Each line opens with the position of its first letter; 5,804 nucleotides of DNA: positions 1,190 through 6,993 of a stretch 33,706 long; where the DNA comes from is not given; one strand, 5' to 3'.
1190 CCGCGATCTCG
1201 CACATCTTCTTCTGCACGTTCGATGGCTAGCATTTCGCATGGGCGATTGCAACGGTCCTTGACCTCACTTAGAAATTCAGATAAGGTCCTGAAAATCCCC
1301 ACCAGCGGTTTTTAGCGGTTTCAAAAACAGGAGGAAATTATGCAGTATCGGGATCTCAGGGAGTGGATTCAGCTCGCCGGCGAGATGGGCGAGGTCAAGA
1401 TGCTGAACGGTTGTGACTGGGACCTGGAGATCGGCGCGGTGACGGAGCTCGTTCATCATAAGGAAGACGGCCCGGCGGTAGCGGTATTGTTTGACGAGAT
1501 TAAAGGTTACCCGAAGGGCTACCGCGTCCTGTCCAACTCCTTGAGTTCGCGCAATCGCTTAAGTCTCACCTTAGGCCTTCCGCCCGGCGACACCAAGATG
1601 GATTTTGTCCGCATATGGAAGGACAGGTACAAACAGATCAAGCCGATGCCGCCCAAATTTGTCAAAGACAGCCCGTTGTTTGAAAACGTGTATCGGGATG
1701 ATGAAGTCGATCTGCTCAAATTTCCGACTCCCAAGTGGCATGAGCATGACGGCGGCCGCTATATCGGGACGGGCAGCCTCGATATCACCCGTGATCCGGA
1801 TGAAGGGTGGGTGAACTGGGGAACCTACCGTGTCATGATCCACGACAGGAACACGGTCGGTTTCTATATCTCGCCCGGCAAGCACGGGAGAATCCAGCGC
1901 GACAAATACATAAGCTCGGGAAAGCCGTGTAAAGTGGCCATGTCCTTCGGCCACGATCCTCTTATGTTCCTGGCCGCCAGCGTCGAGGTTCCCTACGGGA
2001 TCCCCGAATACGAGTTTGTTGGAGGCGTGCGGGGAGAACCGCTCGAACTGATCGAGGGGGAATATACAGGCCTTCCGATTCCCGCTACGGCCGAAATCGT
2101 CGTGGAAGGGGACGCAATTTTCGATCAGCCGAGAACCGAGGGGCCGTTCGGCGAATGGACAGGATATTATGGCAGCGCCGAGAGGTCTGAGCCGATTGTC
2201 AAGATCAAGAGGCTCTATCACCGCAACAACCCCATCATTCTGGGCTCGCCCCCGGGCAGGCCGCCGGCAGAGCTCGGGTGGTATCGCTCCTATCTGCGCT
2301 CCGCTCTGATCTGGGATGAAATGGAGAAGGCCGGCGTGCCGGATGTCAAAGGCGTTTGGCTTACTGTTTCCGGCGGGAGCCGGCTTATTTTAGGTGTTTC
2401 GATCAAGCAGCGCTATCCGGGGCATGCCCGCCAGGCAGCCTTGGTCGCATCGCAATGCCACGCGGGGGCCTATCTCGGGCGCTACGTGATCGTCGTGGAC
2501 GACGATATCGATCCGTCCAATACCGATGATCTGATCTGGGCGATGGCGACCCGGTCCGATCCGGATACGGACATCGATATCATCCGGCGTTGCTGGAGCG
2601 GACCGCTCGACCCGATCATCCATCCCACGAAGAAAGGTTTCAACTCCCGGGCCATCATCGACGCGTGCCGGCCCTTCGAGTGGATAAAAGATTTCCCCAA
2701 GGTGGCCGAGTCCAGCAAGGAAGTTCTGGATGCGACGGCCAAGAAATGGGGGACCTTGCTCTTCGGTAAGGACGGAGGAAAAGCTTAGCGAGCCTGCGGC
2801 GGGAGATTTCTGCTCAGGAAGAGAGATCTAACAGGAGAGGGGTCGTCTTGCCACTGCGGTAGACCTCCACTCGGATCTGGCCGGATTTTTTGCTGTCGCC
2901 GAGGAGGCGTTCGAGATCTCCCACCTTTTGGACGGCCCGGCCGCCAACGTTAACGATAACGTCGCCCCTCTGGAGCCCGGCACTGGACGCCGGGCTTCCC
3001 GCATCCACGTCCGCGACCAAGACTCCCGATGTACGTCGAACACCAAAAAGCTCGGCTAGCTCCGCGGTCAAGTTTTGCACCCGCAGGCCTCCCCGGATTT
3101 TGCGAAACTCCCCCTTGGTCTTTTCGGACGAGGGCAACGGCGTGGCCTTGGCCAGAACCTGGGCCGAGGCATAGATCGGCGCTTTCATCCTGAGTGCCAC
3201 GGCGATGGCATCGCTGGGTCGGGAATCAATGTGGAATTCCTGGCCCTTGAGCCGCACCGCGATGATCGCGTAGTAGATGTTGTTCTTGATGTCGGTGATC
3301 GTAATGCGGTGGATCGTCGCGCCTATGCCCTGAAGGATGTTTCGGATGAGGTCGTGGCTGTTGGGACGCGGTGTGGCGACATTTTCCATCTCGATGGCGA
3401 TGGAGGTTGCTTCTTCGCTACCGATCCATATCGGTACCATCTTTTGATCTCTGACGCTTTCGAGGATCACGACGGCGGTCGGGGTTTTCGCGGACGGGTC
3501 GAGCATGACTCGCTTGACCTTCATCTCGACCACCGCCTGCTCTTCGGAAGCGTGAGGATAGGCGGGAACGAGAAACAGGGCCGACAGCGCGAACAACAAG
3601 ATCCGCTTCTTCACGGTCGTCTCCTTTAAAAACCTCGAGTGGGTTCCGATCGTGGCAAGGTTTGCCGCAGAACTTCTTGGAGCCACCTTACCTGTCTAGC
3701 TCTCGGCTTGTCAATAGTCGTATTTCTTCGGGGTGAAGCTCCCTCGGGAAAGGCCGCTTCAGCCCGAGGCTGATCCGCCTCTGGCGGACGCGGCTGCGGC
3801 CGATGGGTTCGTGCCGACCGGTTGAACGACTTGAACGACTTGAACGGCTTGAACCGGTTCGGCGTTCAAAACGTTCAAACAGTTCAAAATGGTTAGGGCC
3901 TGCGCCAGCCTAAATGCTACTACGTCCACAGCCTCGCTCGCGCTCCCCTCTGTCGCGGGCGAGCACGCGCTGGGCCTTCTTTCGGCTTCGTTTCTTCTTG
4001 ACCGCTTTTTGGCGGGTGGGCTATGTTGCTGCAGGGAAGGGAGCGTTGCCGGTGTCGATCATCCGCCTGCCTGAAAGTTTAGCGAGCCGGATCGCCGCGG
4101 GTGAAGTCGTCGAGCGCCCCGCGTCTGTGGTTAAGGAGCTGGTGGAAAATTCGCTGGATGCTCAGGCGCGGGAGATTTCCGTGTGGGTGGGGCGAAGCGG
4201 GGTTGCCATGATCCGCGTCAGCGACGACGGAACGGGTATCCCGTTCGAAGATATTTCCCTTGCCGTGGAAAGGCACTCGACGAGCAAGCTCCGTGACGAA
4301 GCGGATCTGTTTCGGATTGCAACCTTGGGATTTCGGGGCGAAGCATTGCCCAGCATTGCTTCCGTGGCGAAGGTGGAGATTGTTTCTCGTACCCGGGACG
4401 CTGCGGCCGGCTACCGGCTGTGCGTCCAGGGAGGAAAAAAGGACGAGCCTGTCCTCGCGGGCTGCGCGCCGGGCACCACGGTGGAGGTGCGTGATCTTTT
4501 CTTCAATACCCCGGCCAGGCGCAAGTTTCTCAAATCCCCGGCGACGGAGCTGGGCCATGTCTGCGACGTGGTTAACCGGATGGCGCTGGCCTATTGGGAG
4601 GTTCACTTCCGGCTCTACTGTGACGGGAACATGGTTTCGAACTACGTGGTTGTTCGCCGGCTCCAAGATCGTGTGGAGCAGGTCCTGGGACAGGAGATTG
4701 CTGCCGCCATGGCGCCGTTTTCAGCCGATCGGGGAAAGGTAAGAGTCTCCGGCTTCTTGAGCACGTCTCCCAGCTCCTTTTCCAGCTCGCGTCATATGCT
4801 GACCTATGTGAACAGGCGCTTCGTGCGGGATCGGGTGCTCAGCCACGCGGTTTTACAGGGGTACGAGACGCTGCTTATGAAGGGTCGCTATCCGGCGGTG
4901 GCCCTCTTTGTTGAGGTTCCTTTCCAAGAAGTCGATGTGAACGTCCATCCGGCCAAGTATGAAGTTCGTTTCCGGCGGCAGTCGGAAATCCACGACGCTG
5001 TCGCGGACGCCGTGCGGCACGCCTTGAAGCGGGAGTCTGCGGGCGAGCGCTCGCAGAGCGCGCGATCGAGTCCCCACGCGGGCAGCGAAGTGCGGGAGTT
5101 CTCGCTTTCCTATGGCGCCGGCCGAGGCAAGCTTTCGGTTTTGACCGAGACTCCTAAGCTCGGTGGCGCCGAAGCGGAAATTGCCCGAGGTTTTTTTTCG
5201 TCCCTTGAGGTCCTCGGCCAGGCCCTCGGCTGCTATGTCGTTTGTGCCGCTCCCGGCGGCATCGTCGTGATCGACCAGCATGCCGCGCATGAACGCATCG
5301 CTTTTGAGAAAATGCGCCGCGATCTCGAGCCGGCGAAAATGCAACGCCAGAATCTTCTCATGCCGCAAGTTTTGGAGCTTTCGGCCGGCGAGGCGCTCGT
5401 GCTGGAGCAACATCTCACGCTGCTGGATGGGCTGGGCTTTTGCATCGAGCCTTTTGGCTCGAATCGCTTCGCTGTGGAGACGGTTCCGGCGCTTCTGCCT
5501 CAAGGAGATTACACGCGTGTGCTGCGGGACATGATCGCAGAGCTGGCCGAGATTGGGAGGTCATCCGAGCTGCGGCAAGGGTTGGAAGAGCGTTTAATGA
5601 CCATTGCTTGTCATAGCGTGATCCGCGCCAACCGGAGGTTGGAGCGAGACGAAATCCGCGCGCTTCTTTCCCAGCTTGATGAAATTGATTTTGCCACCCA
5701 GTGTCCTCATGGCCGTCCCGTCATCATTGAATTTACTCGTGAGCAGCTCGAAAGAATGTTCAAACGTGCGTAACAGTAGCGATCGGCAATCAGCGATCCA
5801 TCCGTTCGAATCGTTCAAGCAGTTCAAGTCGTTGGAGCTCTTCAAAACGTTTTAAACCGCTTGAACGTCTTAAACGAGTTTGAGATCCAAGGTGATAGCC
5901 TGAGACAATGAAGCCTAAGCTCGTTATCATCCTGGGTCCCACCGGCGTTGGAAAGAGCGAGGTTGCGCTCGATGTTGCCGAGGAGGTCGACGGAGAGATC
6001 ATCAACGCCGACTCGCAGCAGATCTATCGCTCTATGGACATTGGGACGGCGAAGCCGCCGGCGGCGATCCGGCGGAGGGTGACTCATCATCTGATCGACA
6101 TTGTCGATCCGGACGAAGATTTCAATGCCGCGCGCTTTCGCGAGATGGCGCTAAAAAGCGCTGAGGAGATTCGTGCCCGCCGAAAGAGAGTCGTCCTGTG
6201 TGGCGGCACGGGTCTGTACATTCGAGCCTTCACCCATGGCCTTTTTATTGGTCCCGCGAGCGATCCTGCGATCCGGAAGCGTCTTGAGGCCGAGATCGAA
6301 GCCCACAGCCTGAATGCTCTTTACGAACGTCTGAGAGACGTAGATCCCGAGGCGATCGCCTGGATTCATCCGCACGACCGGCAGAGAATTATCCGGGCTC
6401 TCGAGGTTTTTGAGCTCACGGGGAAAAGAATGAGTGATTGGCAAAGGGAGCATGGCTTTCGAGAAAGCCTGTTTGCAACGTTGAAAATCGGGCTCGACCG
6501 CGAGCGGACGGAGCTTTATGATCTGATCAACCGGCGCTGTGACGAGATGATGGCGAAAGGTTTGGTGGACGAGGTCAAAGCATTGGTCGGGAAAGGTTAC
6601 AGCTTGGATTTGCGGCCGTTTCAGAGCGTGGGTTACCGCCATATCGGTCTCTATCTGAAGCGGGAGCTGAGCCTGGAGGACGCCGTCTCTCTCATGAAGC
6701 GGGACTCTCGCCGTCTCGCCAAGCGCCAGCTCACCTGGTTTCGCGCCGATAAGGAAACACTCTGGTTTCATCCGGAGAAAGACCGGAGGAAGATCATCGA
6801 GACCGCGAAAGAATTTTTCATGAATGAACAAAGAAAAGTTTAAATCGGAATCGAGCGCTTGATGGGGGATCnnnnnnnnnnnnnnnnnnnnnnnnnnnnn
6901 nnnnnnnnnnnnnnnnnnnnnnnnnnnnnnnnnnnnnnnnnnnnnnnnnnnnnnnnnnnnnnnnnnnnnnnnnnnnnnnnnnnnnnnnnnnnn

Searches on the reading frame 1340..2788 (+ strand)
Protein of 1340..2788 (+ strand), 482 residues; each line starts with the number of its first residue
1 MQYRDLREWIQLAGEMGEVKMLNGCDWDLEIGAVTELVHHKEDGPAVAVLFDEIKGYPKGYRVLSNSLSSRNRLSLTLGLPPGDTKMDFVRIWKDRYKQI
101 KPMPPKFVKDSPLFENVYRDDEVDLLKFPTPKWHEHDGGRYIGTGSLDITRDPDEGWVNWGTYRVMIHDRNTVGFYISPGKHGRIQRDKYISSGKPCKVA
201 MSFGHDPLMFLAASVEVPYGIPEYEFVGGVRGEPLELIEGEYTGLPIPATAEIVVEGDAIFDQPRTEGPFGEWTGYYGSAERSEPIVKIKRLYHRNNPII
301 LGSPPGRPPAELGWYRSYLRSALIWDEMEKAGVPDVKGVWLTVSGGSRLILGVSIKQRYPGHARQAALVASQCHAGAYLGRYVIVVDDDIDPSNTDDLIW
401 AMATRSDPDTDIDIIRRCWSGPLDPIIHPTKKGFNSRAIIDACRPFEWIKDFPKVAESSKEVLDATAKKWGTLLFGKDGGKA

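Call 78: search_protein_families(library=pfam, proteins=[window:1340-2788:+], max_evalue=0.00001)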
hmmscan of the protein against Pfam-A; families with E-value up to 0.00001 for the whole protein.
window:1340-2788:+ (482 aa): 3 families
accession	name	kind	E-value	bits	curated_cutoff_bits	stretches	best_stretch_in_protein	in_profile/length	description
PF01977.22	UbiD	-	7.6e-65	218.4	23.3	1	110-308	7-206/206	3-octaprenyl-4-hydroxybenzoate carboxy-lyase Rift-related domain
PF20696.2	UbiD_C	-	1.1e-31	109.9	24.2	1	317-442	5-127/127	3-octaprenyl-4-hydroxybenzoate carboxy-lyase C-terminal domain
PF20695.2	UbiD_N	-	2.1e-11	44.2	24.3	1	25-84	17-69/78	3-octaprenyl-4-hydroxybenzoate carboxy-lyase N-terminal domain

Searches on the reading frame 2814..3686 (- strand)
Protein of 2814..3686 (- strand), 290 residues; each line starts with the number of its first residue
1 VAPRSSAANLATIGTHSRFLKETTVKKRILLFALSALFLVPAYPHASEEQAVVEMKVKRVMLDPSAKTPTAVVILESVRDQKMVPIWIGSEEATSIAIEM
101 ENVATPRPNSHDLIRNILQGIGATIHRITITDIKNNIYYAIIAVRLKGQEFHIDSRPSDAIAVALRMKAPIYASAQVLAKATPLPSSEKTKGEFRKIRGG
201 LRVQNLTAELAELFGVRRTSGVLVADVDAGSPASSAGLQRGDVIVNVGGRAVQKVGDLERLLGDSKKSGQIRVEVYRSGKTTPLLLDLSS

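Call 78: search_protein_families(library=pfam, proteins=[window:2814-3686:-], max_evalue=0.00001)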
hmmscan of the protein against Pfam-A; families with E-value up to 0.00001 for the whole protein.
window:2814-3686:- (290 aa): 4 families
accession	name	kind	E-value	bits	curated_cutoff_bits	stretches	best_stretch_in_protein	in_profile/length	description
PF02577.19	BFN_dom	-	8e-37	125.9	27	1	73-181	1-107/112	Bifunctional nuclease domain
PF13180.12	PDZ_2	-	7.2e-14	52.3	27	1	207-282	11-74/80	PDZ domain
PF17820.7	PDZ_6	-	4e-10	39.7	27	1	224-277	2-54/54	PDZ domain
PF00595.29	PDZ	-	4.1e-07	30.7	23.2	1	219-274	24-79/81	PDZ domain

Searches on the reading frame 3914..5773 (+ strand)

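Call 78: search_protein_families(library=pfam, proteins=[window:3914-5773:+], max_evalue=0.00001)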
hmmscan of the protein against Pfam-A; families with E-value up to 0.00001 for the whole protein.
window:3914-5773:+ (619 aa): 4 families
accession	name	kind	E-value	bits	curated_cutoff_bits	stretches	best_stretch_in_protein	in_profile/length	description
PF08676.16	MutL_C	-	3.6e-42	143.8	25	1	434-576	1-142/142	MutL C terminal dimerisation domain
PF01119.25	DNA_mis_repair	-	4.4e-36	123.6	26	1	255-371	2-118/119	DNA mismatch repair protein, C-terminal domain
PF13589.12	HATPase_c_3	-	2.5e-10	40.9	25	1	70-168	4-102/137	Histidine kinase-, DNA gyrase B-, and HSP90-like ATPase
PF02518.31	HATPase_c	-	5e-07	30.6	26.4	1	67-123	4-63/111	Histidine kinase-, DNA gyrase B-, and HSP90-like ATPase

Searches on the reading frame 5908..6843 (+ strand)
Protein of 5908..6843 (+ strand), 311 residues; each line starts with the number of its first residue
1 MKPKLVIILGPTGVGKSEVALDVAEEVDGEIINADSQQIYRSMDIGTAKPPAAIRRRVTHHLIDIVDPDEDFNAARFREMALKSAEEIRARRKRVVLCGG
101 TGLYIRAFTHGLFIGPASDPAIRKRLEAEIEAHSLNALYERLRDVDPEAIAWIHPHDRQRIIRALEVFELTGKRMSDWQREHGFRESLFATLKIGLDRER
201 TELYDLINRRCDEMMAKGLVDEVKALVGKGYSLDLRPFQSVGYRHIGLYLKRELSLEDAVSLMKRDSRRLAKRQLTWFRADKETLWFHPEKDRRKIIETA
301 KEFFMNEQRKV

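Call 78: search_protein_families(library=pfam, proteins=[window:5908-6843:+], max_evalue=0.00001)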
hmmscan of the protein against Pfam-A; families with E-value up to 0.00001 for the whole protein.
window:5908-6843:+ (311 aa): 1 family
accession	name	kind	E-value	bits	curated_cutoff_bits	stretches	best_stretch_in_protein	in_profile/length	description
PF01715.23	IPPT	-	7.6e-88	294.7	23.6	1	38-280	1-242/243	IPP transferase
